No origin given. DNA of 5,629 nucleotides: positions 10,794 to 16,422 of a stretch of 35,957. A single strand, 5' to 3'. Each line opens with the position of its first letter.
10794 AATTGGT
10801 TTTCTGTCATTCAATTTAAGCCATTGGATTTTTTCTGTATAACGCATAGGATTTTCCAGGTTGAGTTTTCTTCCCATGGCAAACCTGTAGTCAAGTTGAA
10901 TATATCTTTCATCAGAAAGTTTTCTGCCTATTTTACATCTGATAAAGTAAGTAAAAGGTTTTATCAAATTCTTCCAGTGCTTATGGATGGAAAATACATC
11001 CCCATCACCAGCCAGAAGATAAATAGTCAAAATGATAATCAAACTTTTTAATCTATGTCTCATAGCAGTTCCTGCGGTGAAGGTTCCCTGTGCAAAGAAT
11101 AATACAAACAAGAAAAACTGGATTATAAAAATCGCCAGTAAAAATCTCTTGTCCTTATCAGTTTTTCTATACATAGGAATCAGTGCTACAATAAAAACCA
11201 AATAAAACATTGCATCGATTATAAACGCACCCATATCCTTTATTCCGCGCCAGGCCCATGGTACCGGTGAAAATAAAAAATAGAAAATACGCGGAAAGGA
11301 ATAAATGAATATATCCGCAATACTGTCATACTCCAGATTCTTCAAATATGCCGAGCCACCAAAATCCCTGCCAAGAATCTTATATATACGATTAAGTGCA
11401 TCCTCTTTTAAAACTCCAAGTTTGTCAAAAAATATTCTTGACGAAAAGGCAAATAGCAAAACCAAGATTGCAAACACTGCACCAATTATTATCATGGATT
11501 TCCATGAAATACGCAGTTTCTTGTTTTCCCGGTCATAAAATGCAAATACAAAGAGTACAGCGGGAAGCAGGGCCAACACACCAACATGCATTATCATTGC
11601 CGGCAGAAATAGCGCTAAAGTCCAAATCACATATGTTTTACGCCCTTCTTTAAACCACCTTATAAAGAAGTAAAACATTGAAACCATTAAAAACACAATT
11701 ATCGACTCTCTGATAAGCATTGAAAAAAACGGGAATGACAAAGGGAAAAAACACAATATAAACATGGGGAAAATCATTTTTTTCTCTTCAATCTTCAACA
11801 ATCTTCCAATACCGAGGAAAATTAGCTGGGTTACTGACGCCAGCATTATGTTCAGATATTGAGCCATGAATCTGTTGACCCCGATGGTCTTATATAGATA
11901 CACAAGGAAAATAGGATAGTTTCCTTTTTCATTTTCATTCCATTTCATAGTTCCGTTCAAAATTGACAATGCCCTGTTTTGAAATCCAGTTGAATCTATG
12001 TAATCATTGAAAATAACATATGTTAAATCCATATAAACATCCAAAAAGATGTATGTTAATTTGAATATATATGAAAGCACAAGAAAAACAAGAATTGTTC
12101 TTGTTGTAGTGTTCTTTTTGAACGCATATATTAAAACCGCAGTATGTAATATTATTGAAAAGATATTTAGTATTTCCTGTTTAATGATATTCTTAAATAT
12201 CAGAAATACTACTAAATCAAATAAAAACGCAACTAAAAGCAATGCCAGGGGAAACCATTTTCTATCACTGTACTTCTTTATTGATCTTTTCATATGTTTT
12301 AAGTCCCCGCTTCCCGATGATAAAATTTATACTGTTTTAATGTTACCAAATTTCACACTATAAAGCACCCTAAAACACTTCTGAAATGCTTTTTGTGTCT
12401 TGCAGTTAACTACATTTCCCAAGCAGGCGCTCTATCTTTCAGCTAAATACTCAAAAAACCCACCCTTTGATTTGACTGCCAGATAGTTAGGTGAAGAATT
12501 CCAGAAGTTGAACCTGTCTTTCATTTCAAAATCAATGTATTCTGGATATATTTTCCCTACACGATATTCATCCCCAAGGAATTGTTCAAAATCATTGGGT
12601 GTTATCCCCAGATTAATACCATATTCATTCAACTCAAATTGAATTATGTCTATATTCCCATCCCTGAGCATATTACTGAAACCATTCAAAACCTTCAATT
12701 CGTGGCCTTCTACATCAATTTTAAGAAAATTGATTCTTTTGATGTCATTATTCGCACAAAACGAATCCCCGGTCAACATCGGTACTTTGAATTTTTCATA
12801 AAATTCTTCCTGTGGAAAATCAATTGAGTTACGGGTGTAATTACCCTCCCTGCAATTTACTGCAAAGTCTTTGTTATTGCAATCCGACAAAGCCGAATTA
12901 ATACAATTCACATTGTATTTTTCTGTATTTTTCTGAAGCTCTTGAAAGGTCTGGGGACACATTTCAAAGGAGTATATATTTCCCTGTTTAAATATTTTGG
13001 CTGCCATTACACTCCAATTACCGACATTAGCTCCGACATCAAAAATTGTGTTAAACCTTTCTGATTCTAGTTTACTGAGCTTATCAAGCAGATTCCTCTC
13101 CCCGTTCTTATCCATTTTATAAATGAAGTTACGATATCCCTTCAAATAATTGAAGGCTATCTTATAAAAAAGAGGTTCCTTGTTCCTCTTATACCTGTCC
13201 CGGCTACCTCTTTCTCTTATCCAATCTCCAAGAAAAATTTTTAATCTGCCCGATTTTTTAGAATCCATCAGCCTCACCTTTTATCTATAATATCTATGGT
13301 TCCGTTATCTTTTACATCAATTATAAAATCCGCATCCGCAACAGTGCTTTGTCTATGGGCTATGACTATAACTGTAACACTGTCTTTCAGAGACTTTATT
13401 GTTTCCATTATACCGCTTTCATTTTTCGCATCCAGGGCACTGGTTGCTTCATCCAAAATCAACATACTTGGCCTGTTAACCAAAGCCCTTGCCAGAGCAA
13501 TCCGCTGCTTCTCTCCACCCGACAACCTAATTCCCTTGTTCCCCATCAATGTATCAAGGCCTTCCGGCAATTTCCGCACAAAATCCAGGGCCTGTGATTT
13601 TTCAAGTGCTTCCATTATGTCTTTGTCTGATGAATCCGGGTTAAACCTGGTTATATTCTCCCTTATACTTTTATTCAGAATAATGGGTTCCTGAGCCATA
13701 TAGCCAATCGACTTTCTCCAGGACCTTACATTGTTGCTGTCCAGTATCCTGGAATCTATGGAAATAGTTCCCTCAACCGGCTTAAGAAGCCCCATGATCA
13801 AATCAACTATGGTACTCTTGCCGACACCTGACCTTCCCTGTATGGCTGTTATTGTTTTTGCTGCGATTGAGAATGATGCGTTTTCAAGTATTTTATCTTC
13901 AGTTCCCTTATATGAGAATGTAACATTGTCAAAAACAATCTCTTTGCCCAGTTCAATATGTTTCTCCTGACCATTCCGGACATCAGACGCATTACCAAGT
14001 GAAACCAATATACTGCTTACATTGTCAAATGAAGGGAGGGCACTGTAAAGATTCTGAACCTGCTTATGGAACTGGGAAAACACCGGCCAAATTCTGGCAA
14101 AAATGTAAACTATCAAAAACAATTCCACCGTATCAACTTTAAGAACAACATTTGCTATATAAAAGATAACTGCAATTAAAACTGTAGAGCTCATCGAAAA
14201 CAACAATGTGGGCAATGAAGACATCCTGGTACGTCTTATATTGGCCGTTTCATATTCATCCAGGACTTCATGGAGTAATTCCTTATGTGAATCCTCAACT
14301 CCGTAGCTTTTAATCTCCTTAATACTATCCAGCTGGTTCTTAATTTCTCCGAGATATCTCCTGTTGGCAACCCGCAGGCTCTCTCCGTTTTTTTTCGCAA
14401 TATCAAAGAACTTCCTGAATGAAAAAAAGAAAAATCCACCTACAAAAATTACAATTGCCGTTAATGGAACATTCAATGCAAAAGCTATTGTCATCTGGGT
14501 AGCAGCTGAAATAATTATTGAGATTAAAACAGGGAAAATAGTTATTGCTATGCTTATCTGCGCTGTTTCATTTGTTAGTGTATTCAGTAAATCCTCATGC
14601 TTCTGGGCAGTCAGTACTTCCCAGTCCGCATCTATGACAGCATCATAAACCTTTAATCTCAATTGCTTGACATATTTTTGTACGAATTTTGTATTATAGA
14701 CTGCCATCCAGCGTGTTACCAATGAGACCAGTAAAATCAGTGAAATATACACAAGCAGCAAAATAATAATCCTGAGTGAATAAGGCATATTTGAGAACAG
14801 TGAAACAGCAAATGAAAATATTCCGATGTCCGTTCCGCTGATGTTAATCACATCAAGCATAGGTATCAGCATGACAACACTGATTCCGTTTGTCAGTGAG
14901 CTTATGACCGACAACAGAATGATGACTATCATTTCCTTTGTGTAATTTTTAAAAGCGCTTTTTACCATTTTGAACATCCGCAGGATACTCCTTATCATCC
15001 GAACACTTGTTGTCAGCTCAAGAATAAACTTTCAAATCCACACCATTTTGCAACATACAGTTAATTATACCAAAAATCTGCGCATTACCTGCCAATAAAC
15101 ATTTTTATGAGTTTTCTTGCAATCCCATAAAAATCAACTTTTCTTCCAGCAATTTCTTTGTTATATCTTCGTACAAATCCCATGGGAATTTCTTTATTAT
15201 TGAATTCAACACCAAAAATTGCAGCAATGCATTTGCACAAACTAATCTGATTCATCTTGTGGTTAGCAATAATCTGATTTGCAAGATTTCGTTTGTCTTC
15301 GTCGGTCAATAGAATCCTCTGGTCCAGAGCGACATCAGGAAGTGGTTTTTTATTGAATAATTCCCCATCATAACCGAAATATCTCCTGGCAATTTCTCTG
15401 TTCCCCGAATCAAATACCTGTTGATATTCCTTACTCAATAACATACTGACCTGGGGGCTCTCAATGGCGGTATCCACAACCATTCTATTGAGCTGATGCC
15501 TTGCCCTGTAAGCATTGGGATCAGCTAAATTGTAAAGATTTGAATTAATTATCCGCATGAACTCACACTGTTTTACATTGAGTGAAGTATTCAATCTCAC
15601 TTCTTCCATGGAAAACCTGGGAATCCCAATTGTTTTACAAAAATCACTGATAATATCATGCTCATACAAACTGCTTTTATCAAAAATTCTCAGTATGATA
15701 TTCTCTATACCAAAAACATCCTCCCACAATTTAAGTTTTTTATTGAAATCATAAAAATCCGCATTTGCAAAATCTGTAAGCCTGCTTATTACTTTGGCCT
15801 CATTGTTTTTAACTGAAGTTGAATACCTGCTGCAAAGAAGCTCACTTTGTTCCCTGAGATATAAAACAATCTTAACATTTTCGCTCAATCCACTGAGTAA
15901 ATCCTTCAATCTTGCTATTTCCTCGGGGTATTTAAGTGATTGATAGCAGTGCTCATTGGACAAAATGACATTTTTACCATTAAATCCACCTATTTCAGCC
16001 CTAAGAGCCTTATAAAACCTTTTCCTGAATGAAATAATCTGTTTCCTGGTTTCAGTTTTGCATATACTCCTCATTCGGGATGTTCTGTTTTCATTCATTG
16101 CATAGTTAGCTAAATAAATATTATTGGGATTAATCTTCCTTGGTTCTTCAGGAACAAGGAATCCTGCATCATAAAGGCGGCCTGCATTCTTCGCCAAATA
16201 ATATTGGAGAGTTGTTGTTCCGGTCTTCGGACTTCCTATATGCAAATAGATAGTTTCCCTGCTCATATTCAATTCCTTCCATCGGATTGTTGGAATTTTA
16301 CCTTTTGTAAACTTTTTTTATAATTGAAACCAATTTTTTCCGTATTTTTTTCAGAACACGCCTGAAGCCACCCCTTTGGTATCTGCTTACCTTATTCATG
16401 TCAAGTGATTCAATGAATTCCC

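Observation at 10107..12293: Wzy-like polytopic membrane domain fused to a TupA-type ATP-grasp amidoligase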

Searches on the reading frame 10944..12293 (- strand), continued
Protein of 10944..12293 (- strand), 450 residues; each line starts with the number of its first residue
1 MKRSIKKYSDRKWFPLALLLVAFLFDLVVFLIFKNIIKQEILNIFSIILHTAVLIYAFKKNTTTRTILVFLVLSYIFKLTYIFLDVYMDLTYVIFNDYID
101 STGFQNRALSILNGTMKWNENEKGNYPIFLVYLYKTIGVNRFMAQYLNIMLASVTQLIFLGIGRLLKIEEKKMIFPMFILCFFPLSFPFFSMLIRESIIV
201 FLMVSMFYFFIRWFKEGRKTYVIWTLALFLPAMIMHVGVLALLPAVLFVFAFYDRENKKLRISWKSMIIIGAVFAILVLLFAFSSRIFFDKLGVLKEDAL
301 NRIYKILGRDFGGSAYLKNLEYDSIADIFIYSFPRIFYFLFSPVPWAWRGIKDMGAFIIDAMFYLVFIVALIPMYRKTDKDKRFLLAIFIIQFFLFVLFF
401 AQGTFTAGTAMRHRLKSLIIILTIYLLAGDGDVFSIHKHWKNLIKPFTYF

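Call 90: search_protein_families(library=pfam, alignment_id=A7, max_evalue=0.00001)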
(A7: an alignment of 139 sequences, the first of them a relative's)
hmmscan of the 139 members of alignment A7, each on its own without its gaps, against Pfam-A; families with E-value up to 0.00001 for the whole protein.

A. member 1, L007:7776-9011:+ (411 aa): 0 families

B. families by the number of members that match (of 139 scanned): 71 families (the first 25 are shown)
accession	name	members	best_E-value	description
PF00534.26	Glycos_transf_1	47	1.3e-46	Glycosyl transferases group 1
PF13692.12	Glyco_trans_1_4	46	1.3e-38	Glycosyl transferases group 1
PF13439.12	Glyco_transf_4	34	2.7e-21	Glycosyltransferase Family 4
PF13579.12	Glyco_trans_4_4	19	4.2e-16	Glycosyl transferase 4-like domain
PF20706.3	GT4-conflict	17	8.2e-18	Family 4 Glycosyltransferase in conflict systems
PF00535.33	Glycos_transf_2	15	9.1e-40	Glycosyl transferase family 2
PF10111.15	Glyco_tranf_2_2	14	7.1e-18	Glycosyltransferase like family 2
PF13641.12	Glyco_tranf_2_3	14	1.2e-12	Glycosyltransferase like family 2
PF13477.12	Glyco_trans_4_2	12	2.9e-20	Glycosyl transferase 4-like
PF13524.12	Glyco_trans_1_2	10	3.2e-08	Glycosyl transferase-like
PF04230.19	PS_pyruv_trans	7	7.5e-38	Polysaccharide pyruvyl transferase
PF01943.22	Polysacc_synt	7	5e-18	Polysaccharide biosynthesis protein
PF00132.30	Hexapep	6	3.2e-14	Bacterial transferase hexapeptide (six repeats)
PF00733.27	Asn_synthase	5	2.3e-113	Asparagine synthase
PF01370.27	Epimerase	5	1.3e-61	NAD dependent epimerase/dehydratase family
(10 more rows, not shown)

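Call 97: fold_search(model_id=the predicted structure, library=viral)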
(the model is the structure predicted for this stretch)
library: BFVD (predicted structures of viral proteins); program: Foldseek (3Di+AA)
matches with E <= 10: 28; with E <= 0.001: 0
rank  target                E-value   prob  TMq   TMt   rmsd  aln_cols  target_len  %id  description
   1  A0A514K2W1            1.5e-02  1.00  0.42  0.56  10.2       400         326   12  Uncharacterized protein [Nitrosopumilus spindle-shaped virus]
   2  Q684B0                2.3e-01  0.57  0.28  0.23  17.2       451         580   12  (no name in the UniProt tables at hand)
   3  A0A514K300            2.4e-01  0.96  0.36  0.45   7.7       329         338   13  Uncharacterized protein [Nitrosopumilus spindle-shaped virus 1]
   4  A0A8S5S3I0            4.2e-01  0.95  0.37  0.22   8.7       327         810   12  Uncharacterized protein [Siphoviridae sp. ctBLh2]
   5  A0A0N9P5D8            5.6e-01  0.54  0.23  0.31  10.8       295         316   14  (no name in the UniProt tables at hand)
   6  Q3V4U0                6.9e-01  0.44  0.32  0.28  12.7       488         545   13  Putative transmembrane protein ORF545 [Acidianus two-tailed virus]
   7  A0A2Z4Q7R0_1          1.5e+00  0.05  0.12  0.06  26.5       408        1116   12  Tape measure protein [Gordonia phage Suzy]
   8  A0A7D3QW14            1.6e+00  0.05  0.13  0.12  26.2       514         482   10  Uncharacterized protein [Fadolivirus FV1/VV64]
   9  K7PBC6                1.6e+00  0.03  0.08  0.05  30.6       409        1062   11  Protein ORF43 [Cyprinid herpesvirus 1]
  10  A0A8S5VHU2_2          1.9e+00  0.06  0.14  0.08  25.3       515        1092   13  Tail tape measure [Siphoviridae sp. cthu813]
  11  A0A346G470            2.2e+00  0.04  0.13  0.13  25.3       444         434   13  (no name in the UniProt tables at hand)
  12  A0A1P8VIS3            2.8e+00  0.07  0.16  0.19  19.7       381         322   13  G-protein coupled receptor [Murid betaherpesvirus 3]
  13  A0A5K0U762            2.8e+00  0.06  0.16  0.17  18.0       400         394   13  CDP-alcohol phosphatidyltransferase [Yasminevirus sp. GU-2018]
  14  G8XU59                3.6e+00  0.06  0.12  0.18  16.4       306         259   12  Membrane protein US19 [Simian cytomegalovirus (strain Colburn)]
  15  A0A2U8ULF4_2          3.6e+00  0.03  0.13  0.06  31.8       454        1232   11  (no name in the UniProt tables at hand)
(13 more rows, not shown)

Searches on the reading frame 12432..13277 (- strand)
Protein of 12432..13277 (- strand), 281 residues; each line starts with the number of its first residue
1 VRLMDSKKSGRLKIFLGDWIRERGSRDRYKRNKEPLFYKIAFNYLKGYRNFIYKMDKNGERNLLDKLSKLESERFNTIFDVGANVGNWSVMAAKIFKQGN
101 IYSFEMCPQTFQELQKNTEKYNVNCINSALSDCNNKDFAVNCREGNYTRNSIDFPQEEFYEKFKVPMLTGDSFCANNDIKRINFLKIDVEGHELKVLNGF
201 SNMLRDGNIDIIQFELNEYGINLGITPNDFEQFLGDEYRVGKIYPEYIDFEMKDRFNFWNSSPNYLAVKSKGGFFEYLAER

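Call 3: search_protein_families(library=pfam, proteins=[window:12432-13277:-], max_evalue=0.01)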
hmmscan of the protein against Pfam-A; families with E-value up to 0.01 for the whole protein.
window:12432-13277:- (281 aa): 3 families
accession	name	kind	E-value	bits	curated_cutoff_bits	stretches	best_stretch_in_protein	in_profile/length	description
PF05050.19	Methyltransf_21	-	5.6e-18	66.1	22.7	1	80-218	1-150/173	Methyltransferase FkbM domain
PF02475.24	TRM5-TYW2_MTfase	-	0.00023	21.6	28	1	53-135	19-98/164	TRM5/TYW2 methyltransferase domain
PF05575.17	V_cholerae_RfbT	-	0.0037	17.1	27.9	0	76-154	81-162/286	Vibrio cholerae RfbT protein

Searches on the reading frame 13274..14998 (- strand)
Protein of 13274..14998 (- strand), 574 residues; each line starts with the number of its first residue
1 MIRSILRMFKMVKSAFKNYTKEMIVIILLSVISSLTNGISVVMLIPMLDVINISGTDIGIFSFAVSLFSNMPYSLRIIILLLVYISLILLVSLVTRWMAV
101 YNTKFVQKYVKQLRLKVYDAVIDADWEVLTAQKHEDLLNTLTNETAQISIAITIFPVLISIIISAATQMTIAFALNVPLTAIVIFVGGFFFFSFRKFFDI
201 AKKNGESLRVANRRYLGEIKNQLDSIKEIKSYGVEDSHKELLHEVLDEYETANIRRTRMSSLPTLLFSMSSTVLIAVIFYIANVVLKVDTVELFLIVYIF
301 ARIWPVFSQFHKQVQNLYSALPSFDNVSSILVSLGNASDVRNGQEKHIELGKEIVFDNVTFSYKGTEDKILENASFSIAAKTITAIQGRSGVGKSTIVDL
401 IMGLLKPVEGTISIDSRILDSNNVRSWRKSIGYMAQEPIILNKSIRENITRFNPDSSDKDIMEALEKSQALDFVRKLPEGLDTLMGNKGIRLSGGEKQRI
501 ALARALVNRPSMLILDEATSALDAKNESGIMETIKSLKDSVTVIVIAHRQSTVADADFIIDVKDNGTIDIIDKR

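Call 3: search_protein_families(library=pfam, proteins=[window:13274-14998:-], max_evalue=0.01)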
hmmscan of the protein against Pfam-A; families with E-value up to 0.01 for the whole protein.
window:13274-14998:- (574 aa): 6 families
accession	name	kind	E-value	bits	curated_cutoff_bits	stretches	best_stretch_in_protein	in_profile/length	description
PF00005.33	ABC_tran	-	2.6e-32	112.7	25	1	371-520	1-137/137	ABC transporter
PF00664.28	ABC_membrane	-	3.3e-14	53.6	28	1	23-284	1-248/274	ABC transporter transmembrane region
PF02463.25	SMC_N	-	4.3e-12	46.4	40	1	381-564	24-213/220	RecF/RecN/SMC N terminal domain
PF13555.12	AAA_29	-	2.9e-05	24.1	27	1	375-408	16-49/61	P-loop containing region of AAA domain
PF13401.12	AAA_22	-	0.00081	20.1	27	1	381-544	5-119/130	AAA domain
PF03193.22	RsgA_GTPase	-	0.0021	18.3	30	1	373-412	99-137/174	RsgA GTPase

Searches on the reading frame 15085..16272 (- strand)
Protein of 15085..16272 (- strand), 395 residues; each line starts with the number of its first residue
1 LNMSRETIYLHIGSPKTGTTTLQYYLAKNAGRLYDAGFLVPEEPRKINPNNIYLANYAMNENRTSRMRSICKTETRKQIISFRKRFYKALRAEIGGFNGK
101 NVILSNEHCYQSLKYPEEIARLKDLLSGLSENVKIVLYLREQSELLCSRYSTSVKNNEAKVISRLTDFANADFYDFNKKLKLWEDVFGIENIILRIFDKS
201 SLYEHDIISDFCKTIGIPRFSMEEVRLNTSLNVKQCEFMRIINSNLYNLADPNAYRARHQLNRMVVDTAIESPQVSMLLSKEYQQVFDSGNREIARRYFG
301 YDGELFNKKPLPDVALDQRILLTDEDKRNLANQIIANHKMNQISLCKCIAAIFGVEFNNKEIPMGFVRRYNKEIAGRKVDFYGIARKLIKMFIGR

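Call 4: search_protein_families(library=pfam, proteins=[window:15085-16272:-], max_evalue=0.01)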
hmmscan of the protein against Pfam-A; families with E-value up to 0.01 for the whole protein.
window:15085-16272:- (395 aa): 0 families

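Call 9: search_protein_families(library=ncbifam, proteins=[window:15085-16272:-], max_evalue=1)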
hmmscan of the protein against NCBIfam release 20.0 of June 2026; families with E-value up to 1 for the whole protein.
window:15085-16272:- (395 aa): 0 families

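Call 43: search_protein_families(library=pfam, proteins=[window:15085-16272:-], max_evalue=5)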
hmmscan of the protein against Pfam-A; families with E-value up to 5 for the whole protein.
window:15085-16272:- (395 aa): 2 families
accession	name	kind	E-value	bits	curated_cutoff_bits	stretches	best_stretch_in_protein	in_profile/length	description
PF18001.7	Il13Ra_Ig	-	0.02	15.5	28.3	1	38-75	39-76/95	Interleukin-13 receptor subunit alpha Ig-like domain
PF13469.12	Sulfotransfer_3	-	0.23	12.1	27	1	12-66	5-54/216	Sulfotransferase family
